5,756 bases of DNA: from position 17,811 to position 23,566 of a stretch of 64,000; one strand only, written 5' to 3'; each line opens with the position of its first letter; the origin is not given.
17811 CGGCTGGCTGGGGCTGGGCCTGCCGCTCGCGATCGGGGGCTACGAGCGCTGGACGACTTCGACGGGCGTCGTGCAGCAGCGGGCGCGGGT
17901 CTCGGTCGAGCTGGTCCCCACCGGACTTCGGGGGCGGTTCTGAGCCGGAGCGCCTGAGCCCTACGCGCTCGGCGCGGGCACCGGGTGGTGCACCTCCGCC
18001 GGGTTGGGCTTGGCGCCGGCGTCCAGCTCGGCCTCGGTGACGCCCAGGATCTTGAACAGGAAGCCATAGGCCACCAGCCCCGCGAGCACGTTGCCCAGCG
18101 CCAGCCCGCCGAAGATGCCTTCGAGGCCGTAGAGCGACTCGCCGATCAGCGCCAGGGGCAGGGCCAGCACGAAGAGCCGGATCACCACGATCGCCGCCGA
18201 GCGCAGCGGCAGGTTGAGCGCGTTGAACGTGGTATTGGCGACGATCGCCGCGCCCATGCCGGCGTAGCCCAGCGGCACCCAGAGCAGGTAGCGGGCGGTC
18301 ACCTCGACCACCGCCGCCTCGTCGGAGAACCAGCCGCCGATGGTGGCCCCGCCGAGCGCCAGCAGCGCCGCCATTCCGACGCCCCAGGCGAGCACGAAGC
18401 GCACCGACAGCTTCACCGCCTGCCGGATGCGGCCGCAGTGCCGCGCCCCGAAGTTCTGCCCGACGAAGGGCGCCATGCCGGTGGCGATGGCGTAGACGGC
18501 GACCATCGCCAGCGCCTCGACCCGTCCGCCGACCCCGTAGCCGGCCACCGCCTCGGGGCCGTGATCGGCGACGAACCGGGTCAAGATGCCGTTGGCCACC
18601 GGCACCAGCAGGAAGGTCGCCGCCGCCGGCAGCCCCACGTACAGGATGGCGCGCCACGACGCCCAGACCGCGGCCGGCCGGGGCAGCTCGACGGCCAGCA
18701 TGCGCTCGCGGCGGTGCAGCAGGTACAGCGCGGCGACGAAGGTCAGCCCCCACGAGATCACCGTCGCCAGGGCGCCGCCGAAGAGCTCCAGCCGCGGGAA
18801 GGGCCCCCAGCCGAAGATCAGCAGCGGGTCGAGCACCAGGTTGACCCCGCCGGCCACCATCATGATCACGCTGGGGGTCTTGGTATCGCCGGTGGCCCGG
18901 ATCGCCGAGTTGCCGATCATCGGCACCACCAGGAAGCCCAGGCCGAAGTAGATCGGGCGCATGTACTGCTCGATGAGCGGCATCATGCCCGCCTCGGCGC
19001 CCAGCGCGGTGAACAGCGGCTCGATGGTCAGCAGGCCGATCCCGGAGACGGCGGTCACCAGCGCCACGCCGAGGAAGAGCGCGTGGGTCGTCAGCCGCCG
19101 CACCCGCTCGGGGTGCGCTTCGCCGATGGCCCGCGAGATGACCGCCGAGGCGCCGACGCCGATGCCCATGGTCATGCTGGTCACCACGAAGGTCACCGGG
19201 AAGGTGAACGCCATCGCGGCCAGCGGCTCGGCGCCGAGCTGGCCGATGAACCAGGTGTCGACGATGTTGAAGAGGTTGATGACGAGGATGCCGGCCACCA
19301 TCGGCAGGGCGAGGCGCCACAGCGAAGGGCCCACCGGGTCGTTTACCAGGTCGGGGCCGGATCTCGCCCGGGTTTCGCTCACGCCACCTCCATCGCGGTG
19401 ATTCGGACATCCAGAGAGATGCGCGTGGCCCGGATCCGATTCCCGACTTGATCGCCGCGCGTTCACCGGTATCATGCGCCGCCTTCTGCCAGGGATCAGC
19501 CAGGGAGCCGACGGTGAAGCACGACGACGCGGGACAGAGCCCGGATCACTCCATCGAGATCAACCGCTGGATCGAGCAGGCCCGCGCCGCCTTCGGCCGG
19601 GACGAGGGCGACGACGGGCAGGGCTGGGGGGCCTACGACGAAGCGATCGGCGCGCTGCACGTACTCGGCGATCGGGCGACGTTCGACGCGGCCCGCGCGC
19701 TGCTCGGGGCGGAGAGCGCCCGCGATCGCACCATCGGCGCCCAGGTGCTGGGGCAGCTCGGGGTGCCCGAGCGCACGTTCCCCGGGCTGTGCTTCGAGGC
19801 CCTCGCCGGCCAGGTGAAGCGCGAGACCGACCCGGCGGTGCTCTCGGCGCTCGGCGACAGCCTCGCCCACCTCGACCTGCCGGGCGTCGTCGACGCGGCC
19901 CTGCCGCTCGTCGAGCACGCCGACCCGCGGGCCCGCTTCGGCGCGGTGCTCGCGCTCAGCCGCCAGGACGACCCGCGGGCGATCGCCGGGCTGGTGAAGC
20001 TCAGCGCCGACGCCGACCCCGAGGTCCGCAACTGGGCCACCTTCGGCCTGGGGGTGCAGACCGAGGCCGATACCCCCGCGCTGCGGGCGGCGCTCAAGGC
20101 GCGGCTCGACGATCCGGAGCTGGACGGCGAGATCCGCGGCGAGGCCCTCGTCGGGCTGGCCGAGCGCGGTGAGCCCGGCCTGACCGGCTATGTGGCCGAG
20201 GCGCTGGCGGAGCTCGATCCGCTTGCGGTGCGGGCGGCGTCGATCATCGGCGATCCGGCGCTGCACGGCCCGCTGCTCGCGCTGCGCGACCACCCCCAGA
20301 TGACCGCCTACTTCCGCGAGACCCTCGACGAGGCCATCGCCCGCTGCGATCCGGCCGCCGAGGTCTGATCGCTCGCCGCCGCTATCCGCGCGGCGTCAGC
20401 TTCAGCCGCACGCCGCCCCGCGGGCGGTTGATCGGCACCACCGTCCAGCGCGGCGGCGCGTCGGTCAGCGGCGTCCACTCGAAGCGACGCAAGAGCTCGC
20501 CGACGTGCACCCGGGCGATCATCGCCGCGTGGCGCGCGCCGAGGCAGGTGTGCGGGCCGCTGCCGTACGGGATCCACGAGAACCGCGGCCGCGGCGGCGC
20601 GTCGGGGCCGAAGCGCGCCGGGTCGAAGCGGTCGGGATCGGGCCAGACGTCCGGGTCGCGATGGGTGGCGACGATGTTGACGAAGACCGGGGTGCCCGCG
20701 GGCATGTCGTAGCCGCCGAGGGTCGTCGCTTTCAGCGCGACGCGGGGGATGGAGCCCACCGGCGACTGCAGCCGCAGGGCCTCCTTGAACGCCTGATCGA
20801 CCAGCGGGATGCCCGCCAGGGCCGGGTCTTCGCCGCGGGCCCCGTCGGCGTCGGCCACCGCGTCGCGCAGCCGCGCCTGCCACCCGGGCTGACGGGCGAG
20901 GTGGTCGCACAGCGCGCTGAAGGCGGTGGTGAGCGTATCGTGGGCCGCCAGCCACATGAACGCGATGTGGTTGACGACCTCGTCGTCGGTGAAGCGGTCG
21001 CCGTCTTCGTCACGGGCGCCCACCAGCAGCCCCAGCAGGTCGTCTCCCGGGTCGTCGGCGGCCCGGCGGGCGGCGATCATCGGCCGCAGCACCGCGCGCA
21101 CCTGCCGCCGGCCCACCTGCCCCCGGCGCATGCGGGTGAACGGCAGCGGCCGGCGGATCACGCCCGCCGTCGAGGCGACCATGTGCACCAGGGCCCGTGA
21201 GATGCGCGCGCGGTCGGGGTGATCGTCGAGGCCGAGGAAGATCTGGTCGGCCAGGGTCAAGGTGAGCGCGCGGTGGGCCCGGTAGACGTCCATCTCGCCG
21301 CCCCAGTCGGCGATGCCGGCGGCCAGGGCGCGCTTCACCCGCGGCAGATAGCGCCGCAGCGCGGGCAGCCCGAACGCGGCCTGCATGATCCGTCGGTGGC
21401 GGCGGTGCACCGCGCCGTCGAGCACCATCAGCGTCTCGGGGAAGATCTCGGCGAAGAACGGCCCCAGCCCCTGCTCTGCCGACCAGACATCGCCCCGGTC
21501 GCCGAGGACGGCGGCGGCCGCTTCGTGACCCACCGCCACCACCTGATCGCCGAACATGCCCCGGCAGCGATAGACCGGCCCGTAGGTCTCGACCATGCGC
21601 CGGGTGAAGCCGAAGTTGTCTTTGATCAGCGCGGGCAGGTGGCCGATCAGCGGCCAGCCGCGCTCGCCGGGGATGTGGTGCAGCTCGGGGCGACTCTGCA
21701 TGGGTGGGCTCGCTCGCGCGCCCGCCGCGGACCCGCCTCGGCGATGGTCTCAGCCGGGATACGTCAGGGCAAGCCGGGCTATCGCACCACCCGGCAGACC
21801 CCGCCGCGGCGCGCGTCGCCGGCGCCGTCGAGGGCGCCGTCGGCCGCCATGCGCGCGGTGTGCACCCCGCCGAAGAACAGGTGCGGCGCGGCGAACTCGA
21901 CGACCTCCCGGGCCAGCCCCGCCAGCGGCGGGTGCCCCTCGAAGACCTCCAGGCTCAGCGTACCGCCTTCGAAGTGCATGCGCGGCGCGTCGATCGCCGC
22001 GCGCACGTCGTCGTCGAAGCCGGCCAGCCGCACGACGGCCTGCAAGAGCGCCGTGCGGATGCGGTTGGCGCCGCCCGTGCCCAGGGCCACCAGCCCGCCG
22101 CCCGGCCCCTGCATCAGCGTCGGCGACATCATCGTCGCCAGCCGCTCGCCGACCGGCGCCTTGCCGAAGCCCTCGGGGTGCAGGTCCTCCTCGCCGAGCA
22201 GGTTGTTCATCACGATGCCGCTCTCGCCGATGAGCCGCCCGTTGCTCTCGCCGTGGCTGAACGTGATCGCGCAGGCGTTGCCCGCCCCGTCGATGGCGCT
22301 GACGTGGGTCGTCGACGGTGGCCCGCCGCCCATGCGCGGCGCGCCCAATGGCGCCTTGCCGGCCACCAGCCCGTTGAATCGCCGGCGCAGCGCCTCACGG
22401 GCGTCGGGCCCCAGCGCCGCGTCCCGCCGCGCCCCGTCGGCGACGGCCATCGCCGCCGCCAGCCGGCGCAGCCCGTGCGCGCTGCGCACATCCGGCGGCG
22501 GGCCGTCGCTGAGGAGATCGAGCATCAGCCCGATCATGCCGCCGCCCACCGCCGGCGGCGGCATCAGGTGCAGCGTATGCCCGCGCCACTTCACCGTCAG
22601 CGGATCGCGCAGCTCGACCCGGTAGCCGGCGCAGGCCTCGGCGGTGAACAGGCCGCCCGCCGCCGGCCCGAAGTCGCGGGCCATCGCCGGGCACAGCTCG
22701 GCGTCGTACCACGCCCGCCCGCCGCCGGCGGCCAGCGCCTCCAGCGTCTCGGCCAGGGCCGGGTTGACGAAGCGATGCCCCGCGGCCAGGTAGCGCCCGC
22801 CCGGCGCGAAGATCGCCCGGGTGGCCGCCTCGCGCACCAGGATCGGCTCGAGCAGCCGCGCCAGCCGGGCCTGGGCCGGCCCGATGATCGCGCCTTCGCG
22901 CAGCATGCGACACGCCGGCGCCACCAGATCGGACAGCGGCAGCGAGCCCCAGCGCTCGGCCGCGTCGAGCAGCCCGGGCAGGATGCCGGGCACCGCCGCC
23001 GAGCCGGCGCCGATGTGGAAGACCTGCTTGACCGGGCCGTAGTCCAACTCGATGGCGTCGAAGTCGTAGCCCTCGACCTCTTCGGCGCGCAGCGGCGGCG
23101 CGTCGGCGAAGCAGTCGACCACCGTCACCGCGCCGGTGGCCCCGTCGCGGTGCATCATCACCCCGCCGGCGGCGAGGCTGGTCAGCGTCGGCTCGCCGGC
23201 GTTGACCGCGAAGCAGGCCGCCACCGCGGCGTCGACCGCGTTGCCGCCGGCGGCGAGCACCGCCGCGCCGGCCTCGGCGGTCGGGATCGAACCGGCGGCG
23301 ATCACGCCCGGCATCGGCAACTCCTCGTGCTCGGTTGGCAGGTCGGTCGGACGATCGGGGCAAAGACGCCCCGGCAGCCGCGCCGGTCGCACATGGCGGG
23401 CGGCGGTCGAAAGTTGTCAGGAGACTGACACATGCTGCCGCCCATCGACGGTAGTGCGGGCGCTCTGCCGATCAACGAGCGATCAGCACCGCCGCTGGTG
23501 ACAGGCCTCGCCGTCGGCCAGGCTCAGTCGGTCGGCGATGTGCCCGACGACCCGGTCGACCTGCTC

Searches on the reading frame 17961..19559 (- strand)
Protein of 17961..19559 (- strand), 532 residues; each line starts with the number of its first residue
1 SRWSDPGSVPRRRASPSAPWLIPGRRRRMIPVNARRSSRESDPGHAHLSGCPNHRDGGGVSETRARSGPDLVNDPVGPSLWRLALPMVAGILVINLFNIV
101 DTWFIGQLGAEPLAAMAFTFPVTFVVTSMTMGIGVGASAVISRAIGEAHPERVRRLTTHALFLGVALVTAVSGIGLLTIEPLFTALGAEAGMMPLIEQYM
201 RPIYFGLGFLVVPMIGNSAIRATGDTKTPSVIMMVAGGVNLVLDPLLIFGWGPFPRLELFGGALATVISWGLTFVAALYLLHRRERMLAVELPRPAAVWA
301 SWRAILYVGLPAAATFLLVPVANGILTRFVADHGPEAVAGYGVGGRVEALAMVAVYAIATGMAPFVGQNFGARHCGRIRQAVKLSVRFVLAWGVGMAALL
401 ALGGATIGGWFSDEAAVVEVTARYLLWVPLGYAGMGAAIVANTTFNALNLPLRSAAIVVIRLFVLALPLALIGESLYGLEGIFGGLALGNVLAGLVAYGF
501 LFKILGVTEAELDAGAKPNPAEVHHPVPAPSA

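Call 65: search_protein_families(library=pfam, max_evalue=0.001, proteins=[window:17961-19559:-])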
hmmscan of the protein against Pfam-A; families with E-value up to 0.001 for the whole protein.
window:17961-19559:- (532 aa): 1 family
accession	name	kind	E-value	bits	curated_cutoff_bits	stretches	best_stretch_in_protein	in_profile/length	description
PF01554.23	MatE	-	1.1e-50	171.9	24.9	2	86-246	1-161/161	MatE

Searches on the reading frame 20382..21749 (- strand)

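Call 65: search_protein_families(library=pfam, max_evalue=0.001, proteins=[window:20382-21749:-])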
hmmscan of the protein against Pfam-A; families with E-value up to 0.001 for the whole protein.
window:20382-21749:- (455 aa): 1 family
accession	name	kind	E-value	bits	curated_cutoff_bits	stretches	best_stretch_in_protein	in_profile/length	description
PF00067.27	p450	-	9e-59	199.9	22.8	1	27-432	2-443/462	Cytochrome P450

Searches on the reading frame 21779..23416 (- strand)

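Call 65: search_protein_families(library=pfam, max_evalue=0.001, proteins=[window:21779-23416:-])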
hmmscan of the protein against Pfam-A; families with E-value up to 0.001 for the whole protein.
window:21779-23416:- (545 aa): 1 family
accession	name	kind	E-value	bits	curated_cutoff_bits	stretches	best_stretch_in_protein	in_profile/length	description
PF01019.26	G_glu_transpept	-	7.8e-74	249.8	27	1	52-538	2-511/512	Gamma-glutamyltranspeptidase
